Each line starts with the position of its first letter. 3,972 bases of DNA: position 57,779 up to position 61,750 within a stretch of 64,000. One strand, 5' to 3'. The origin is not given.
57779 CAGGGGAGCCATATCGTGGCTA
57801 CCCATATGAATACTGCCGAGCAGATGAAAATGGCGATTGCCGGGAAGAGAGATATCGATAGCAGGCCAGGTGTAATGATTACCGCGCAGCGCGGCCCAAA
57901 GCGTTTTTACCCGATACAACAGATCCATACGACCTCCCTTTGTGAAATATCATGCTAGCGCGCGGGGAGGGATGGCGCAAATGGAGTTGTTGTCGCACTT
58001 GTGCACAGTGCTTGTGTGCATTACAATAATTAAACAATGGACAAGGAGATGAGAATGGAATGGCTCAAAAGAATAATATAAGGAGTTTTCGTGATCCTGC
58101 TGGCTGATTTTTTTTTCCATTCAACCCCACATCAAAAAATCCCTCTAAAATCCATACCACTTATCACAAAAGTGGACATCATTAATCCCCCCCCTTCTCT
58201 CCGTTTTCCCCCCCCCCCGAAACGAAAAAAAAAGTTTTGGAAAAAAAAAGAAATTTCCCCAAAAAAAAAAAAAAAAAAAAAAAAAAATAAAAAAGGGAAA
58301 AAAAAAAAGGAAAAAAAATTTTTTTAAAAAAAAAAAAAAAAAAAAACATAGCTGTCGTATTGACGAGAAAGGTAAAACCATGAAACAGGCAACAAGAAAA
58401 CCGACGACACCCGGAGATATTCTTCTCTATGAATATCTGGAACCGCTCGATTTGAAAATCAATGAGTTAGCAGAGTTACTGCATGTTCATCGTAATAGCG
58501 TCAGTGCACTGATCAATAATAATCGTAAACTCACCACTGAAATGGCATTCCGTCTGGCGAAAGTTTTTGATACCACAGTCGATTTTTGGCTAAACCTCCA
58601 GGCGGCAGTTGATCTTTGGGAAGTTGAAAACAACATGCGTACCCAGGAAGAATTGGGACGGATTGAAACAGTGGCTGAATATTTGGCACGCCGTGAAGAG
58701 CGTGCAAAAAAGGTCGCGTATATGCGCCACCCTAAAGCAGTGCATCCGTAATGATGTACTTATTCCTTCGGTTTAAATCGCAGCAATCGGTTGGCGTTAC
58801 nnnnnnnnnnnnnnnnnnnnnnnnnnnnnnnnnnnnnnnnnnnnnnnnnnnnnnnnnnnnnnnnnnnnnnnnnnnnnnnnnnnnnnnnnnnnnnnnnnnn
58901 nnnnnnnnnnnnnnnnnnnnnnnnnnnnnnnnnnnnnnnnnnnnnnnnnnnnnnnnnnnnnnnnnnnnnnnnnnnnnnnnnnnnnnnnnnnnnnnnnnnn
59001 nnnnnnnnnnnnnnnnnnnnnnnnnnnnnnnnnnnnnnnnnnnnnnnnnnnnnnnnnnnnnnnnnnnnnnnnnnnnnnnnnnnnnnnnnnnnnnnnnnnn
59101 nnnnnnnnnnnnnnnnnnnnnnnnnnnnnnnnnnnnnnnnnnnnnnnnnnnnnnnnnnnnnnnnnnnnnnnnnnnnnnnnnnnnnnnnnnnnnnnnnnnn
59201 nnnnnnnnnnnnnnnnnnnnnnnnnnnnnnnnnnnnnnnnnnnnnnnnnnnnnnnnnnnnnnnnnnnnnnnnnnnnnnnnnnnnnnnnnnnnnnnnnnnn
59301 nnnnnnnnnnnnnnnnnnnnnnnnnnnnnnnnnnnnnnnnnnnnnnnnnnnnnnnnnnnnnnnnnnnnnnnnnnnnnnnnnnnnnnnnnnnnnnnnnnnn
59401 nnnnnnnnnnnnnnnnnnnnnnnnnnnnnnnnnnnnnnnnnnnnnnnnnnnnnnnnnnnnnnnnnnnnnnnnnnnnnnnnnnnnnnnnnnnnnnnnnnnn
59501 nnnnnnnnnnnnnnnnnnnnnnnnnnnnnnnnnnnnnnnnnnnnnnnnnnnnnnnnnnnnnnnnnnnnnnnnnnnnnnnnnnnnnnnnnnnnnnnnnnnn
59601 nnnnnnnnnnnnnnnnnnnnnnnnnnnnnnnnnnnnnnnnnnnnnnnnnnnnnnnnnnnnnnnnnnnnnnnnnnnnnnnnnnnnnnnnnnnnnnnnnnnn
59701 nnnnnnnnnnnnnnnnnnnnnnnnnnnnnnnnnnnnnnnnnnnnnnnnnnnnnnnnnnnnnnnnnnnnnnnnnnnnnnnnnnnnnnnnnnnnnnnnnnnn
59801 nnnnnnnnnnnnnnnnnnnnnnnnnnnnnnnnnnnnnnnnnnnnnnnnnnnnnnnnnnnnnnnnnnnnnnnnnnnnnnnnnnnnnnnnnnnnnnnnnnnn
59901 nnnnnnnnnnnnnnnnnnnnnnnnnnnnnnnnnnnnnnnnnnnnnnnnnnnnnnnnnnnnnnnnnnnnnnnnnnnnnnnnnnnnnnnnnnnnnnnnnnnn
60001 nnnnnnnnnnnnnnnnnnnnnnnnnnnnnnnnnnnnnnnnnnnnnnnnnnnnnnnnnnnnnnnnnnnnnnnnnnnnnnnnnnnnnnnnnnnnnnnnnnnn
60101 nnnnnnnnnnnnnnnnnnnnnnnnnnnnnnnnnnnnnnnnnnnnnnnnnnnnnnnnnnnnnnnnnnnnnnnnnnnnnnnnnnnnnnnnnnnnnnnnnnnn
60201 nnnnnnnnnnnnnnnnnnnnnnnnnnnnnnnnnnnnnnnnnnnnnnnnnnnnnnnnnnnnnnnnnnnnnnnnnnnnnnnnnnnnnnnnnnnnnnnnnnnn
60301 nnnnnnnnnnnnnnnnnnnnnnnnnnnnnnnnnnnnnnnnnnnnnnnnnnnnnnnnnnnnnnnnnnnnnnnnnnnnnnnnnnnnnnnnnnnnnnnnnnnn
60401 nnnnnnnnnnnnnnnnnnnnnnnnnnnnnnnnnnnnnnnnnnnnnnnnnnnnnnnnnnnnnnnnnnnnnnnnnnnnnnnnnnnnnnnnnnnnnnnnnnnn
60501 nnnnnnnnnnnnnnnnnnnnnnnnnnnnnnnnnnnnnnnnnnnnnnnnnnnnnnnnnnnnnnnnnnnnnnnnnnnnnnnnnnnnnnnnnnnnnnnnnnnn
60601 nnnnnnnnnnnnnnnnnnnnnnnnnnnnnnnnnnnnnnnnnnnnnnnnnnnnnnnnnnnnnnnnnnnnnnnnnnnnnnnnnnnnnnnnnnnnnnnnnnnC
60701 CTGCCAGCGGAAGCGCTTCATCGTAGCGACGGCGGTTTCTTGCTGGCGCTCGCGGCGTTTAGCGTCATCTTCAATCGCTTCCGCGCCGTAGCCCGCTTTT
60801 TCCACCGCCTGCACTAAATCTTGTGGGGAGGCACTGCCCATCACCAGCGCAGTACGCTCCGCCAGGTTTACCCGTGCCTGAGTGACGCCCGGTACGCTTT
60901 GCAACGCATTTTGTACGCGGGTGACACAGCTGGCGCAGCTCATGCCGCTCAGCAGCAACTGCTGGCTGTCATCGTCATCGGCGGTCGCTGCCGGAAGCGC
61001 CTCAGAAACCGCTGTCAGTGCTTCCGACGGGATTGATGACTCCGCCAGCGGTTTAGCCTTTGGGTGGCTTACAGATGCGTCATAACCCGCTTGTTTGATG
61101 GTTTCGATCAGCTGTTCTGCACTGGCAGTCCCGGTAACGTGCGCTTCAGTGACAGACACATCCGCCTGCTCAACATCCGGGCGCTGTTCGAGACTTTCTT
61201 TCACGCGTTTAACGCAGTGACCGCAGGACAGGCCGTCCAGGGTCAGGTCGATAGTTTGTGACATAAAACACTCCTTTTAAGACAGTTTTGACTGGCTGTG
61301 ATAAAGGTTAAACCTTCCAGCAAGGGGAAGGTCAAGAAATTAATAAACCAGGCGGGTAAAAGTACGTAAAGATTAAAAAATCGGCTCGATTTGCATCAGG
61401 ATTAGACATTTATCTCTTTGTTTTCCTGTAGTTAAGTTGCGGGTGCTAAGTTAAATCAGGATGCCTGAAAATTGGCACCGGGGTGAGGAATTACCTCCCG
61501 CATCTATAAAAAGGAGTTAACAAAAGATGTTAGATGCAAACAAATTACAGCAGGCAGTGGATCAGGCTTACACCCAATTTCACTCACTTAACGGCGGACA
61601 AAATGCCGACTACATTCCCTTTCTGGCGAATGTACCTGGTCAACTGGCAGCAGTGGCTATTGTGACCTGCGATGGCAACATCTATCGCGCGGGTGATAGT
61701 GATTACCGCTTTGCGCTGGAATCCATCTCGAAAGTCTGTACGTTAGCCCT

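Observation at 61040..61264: copA 5' region: candidate frameshift site producing the CopA(Z) copper chaperone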

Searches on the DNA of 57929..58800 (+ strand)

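Call 63: search_dna_similar(query=window:57929-58800:+, collection=ecoli_genomes, mode=near, max_rows=8)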
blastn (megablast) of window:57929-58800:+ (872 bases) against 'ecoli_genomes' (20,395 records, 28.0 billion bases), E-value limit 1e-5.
Records with a match: 5422; places in all: 5430; records where one place covers at least 80% of the query: 1266.
Genomes with a match: 5422 of 5426; with a place that covers at least 80% of the query: 1266. Places per genome that has any: lowest 1, median 1, highest 2. On chromosomes: 5428 places; on plasmids: 2.
Best place of each record, by identity: >=99% 394; 95-99% 3815; 90-95% 1132; 80-90% 81.
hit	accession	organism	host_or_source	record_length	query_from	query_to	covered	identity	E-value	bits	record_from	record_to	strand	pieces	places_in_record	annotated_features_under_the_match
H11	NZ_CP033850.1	Escherichia coli strain FDAARGOS_497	Homo sapiens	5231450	1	872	100%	88.8%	0e+0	1081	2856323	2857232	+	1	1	ybaQ: HigA family addiction module antitoxin | type II toxin-antitoxin system RelE/ParE family toxin | copA: copper-exporting P-type ATPase CopA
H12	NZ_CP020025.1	Escherichia coli strain WB61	Rupornis magnirostris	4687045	1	872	100%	88.8%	0e+0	1081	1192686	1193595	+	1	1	ybaQ: HigA family addiction module antitoxin | type II toxin-antitoxin system RelE/ParE family toxin | copA: copper-exporting P-type ATPase CopA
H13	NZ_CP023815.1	Escherichia coli strain IMT16316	wild bird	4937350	1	872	100%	88.8%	0e+0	1081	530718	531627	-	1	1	ybaQ: HigA family addiction module antitoxin | type II toxin-antitoxin system RelE/ParE family toxin | copA: copper-exporting P-type ATPase CopA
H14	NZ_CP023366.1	Escherichia coli strain 1428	canine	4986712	1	872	100%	88.8%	0e+0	1081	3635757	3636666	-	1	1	ybaQ: HigA family addiction module antitoxin | type II toxin-antitoxin system RelE/ParE family toxin | copA: copper-exporting P-type ATPase CopA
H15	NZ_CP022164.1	Escherichia coli strain M160133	Homo sapiens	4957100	1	872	100%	88.8%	0e+0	1081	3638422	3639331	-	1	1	ybaQ: HigA family addiction module antitoxin | type II toxin-antitoxin system RelE/ParE family toxin | copA: copper-exporting P-type ATPase CopA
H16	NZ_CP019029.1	Escherichia coli strain Ecol_881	Homo sapiens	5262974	1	872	100%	88.8%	0e+0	1081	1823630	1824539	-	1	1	ybaQ: HigA family addiction module antitoxin | type II toxin-antitoxin system RelE/ParE family toxin | copA: copper-exporting P-type ATPase CopA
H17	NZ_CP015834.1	Escherichia coli strain MS6198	Homo sapiens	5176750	1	872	100%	88.8%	0e+0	1081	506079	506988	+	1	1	ybaQ: HigA family addiction module antitoxin | type II toxin-antitoxin system RelE/ParE family toxin | copA: copper-exporting P-type ATPase CopA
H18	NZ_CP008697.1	Escherichia coli strain ST648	Homo sapiens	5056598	1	872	100%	88.8%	0e+0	1081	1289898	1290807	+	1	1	ybaQ: HigA family addiction module antitoxin | type II toxin-antitoxin system RelE/ParE family toxin | copA: copper-exporting P-type ATPase CopA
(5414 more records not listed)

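Call 65: get_annotated_region(hit=H11, flank=300)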
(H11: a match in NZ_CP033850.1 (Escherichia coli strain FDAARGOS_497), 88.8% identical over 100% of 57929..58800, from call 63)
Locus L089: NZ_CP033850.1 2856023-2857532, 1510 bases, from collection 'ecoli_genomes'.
description: Escherichia coli strain FDAARGOS_497 chromosome, complete genome
organism: Escherichia coli strain FDAARGOS_497 (NCBI taxid 562)
replicon: chromosome; assembly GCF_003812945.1
host: Homo sapiens; source: UCC isolate; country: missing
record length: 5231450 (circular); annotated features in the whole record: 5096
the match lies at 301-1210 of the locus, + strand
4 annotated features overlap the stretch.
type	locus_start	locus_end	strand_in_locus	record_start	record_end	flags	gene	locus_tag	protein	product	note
CDS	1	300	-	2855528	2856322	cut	ybaP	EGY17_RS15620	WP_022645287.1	TraB/GumN family protein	-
CDS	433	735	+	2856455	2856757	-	-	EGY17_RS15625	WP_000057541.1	type II toxin-antitoxin system RelE/ParE family toxin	-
CDS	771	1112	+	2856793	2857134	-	ybaQ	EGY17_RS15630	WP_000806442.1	HigA family addiction module antitoxin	-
CDS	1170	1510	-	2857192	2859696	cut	copA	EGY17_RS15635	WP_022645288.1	copper-exporting P-type ATPase CopA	-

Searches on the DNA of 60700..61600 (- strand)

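Call 9: search_dna_similar(query=window:60900-61420:-, collection=ecoli_genomes, mode=near, max_rows=10)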
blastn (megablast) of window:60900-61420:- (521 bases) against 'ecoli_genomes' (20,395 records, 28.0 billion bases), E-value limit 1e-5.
Records with a match: 5422; places in all: 5444; records where one place covers at least 80% of the query: 5422.
Genomes with a match: 5422 of 5426; with a place that covers at least 80% of the query: 5422. Places per genome that has any: lowest 1, median 1, highest 2. On chromosomes: 5442 places; on plasmids: 2.
Best place of each record, by identity: >=99% 1719; 95-99% 3703.
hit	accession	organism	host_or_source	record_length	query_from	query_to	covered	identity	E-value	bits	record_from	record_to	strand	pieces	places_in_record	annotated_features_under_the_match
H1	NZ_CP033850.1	Escherichia coli strain FDAARGOS_497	Homo sapiens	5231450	1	521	100%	100.0%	0e+0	963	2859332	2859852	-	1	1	copA: copper-exporting P-type ATPase CopA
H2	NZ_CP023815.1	Escherichia coli strain IMT16316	wild bird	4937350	1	521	100%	100.0%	0e+0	963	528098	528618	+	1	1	copA: copper-exporting P-type ATPase CopA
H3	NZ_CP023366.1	Escherichia coli strain 1428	canine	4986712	1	521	100%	100.0%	0e+0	963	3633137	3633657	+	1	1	copA: copper-exporting P-type ATPase CopA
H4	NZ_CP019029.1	Escherichia coli strain Ecol_881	Homo sapiens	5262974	1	521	100%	100.0%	0e+0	963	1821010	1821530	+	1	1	copA: copper-exporting P-type ATPase CopA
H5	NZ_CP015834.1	Escherichia coli strain MS6198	Homo sapiens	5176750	1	521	100%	100.0%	0e+0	963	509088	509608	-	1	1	copA: copper-exporting P-type ATPase CopA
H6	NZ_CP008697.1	Escherichia coli strain ST648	Homo sapiens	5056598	1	521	100%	100.0%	0e+0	963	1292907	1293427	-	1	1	copA: copper-exporting P-type ATPase CopA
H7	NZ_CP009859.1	Escherichia coli strain ECONIH1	rectal swab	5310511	1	521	100%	100.0%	0e+0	963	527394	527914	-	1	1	copA: copper-exporting P-type ATPase CopA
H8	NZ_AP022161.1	Escherichia coli strain WP5-S18-ESBL-08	-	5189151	1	521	100%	100.0%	0e+0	963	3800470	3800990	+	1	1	copA: copper-exporting P-type ATPase CopA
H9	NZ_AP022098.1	Escherichia coli strain WP4-S18-ESBL-09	-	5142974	1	521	100%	100.0%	0e+0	963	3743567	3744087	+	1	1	copA: copper-exporting P-type ATPase CopA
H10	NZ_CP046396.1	Escherichia coli strain ampC_0069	Homo sapiens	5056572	1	521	100%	100.0%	0e+0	963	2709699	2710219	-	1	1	copA: copper-exporting P-type ATPase CopA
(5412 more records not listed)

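Call 53: search_rna_families(source=window, start=60700, end=61600, threshold=evalue, max_evalue=1)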
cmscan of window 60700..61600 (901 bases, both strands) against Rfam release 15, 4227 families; matches with E-value up to 1: 0.
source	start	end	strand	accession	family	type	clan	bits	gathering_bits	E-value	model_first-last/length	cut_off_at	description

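Call 77: search_dna_similar(query=window:60983-61075:-, collection=ecoli_genomes, mode=near, rows=spread, max_rows=12)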
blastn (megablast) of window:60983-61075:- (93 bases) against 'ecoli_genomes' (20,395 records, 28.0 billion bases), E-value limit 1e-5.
Records with a match: 5422; places in all: 5423; records where one place covers at least 80% of the query: 5422.
Genomes with a match: 5422 of 5426; with a place that covers at least 80% of the query: 5422. Places per genome that has any: lowest 1, median 1, highest 2. On chromosomes: 5421 places; on plasmids: 2.
Best place of each record, by identity: >=99% 5337; 95-99% 85.
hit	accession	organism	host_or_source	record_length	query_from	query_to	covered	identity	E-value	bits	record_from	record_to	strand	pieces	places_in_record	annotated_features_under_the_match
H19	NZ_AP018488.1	Escherichia coli O157:H7 strain PV15-279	Homo sapiens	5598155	1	93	100%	100.0%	2e-40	172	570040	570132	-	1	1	copA: copper-exporting P-type ATPase CopA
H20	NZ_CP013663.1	Escherichia coli strain GB089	ground beef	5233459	1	93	100%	100.0%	2e-40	172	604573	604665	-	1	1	copA: copper-exporting P-type ATPase CopA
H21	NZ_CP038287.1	Escherichia coli O157:H7 strain TX 376-2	cattle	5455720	1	93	100%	100.0%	2e-40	172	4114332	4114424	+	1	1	copA: copper-exporting P-type ATPase CopA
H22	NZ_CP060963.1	Escherichia coli strain EC7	Homo sapiens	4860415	1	93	100%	100.0%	2e-40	172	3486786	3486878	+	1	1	copA: copper-exporting P-type ATPase CopA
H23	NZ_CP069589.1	Escherichia coli strain FDAARGOS_1266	Homo sapiens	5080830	1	93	100%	100.0%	2e-40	172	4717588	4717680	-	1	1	copA: copper-exporting P-type ATPase CopA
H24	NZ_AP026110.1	Escherichia coli strain CEC08123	Homo sapiens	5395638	1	93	100%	100.0%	2e-40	172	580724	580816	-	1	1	copA: copper-exporting P-type ATPase CopA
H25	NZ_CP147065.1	Escherichia coli strain JKHS006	hospital wastewater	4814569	1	93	100%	100.0%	2e-40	172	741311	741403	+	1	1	copA: copper-exporting P-type ATPase CopA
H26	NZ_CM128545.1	Escherichia coli strain MMC-J-0085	Homo sapiens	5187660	1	93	100%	100.0%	2e-40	172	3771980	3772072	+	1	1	copA: copper-exporting P-type ATPase CopA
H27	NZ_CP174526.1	Escherichia coli strain NEBExpress(lowRF1)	cell culture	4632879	1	93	100%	100.0%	2e-40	172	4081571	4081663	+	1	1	copA: copper-exporting P-type ATPase CopA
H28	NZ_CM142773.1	Escherichia coli strain GPEC1446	chicken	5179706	1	93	100%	100.0%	2e-40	172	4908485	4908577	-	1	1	copA: copper-exporting P-type ATPase CopA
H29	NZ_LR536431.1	Escherichia coli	-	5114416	1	93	100%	100.0%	2e-40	172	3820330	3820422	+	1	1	copA: copper-exporting P-type ATPase CopA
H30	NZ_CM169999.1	Escherichia coli strain N96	Tibetan Pig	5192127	1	89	96%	100.0%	3e-38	165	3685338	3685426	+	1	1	copA: copper-exporting P-type ATPase CopA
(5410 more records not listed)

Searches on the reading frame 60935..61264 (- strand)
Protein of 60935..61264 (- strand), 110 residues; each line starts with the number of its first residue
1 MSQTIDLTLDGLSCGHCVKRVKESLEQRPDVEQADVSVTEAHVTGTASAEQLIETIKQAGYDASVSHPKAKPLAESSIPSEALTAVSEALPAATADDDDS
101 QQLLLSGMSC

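Call 34: find_homologous_proteins(query=window:60935-61264:-, max_evalue=0.00001)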
Query window:60935-61264:- (110 aa): 118 proteins with E <= 0.00001 among 152 candidates.
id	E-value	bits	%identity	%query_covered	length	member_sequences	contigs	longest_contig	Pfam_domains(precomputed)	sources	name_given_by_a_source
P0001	1.1e-67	242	98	100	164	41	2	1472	PF00403.33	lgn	-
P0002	2.7e-65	235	99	100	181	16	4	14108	PF00403.33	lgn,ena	-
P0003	1.7e-64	232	100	100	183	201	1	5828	PF00403.33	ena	-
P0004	5.3e-62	224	99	100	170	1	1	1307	PF00403.33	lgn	-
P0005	7.6e-62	223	98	100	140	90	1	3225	PF00403.33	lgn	-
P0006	2.1e-61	222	99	100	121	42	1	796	PF00403.33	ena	-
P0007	5.2e-61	221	99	100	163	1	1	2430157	PF00403.33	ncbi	-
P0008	6.1e-61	221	86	100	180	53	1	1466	PF00403.33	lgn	-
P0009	6.7e-61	220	99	100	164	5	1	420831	PF00403.33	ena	-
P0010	1.9e-60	219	97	100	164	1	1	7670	PF00403.33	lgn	-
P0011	2.7e-60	219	98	100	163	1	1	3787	PF00403.33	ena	-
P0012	4.4e-58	211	99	93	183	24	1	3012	PF00403.33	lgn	-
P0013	1.3e-55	204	85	100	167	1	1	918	PF00403.33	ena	-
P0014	5.8e-55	201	91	100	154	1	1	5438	PF00403.33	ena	-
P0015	7.6e-55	201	99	91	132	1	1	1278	PF00403.33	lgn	-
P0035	4.1e-45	170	74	100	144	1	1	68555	PF00403.33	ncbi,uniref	ncbi:cation transporter, partial [Cronobacter dublinensis]|uniref:cation transporter n=1 Tax=Cronoba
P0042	4.6e-42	160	67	100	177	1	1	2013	PF00403.33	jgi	-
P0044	1.2e-41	159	72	100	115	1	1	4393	PF00403.33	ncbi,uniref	ncbi:MAG TPA: cation transporter, partial [Buttiauxella sp.]|uniref:cation transporter n=1 Tax=Butti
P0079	1.2e-25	107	58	100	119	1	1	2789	PF00403.33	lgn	-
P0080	1.2e-25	107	66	84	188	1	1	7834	PF00403.33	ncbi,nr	ncbi:hypothetical protein HA44_15530 [Mixta gaviniae]|nr:hypothetical protein HA44_15530 [Mixta gavi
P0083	4.6e-25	106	56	90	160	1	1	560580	PF00403.33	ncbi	-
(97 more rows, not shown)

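Call 36: find_encoding_contigs(protein=P0080, flank=600, max_places=1)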
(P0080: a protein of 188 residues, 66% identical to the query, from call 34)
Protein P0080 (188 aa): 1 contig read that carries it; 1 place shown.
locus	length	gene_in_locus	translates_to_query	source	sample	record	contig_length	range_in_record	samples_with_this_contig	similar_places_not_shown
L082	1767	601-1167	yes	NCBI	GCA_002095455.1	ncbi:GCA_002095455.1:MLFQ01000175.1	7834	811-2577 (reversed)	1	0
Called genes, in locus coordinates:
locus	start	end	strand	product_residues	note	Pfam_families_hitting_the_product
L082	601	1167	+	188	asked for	PF00403:HMA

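Call 37: find_encoding_contigs(protein=P0083, flank=600, max_places=1)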
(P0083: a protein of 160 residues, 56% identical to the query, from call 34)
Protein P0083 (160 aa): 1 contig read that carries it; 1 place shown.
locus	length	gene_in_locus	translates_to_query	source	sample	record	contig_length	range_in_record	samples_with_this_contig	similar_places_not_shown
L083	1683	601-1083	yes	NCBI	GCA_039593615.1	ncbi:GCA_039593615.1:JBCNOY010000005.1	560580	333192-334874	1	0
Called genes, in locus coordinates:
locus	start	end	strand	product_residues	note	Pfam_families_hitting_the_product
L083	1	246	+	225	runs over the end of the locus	-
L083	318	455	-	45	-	PF00376:MerR, PF13411:MerR_1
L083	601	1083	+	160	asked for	PF00403:HMA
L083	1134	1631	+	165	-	-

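Call 38: find_encoding_contigs(protein=P0079, flank=600, max_places=1)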
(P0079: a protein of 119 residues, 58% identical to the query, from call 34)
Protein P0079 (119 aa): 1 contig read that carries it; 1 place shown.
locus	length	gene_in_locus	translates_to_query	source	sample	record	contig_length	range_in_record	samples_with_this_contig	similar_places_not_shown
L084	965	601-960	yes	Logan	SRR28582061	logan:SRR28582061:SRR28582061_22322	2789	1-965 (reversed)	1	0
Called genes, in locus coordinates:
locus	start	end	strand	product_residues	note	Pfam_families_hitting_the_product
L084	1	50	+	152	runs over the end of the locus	PF01957:NfeD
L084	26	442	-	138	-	PF00376:MerR, PF13411:MerR_1, PF09278:MerR-DNA-bind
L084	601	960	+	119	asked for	PF00403:HMA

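Call 39: find_encoding_contigs(protein=P0042, flank=600, max_places=1)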
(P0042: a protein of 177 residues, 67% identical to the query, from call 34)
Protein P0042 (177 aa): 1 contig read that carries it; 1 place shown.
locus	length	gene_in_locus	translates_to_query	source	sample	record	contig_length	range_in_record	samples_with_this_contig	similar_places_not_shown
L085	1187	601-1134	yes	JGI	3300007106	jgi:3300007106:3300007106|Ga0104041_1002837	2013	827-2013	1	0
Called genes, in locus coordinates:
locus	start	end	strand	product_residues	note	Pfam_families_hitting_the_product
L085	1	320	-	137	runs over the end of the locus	PF00376:MerR, PF13411:MerR_1, PF09278:MerR-DNA-bind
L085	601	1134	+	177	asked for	PF00403:HMA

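Call 46: find_encoding_contigs(protein=P0044, flank=300, max_places=1)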
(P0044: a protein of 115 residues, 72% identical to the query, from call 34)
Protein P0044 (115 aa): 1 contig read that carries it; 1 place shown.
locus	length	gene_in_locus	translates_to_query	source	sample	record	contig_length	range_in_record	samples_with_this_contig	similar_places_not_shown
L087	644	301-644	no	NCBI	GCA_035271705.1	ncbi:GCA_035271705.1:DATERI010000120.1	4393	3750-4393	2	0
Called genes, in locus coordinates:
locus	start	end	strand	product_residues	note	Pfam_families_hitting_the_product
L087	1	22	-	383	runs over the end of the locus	PF26362:DUF8093, PF21814:DUF6883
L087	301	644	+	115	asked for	PF00403:HMA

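Call 47: find_encoding_contigs(protein=P0035, flank=300, max_places=1)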
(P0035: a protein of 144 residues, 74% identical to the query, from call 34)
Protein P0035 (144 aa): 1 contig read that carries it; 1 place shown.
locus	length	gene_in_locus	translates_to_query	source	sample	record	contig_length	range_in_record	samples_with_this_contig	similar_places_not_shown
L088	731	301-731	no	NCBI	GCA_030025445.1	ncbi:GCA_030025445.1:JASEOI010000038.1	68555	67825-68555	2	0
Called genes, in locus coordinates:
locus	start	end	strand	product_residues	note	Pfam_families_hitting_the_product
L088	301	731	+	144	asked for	PF00403:HMA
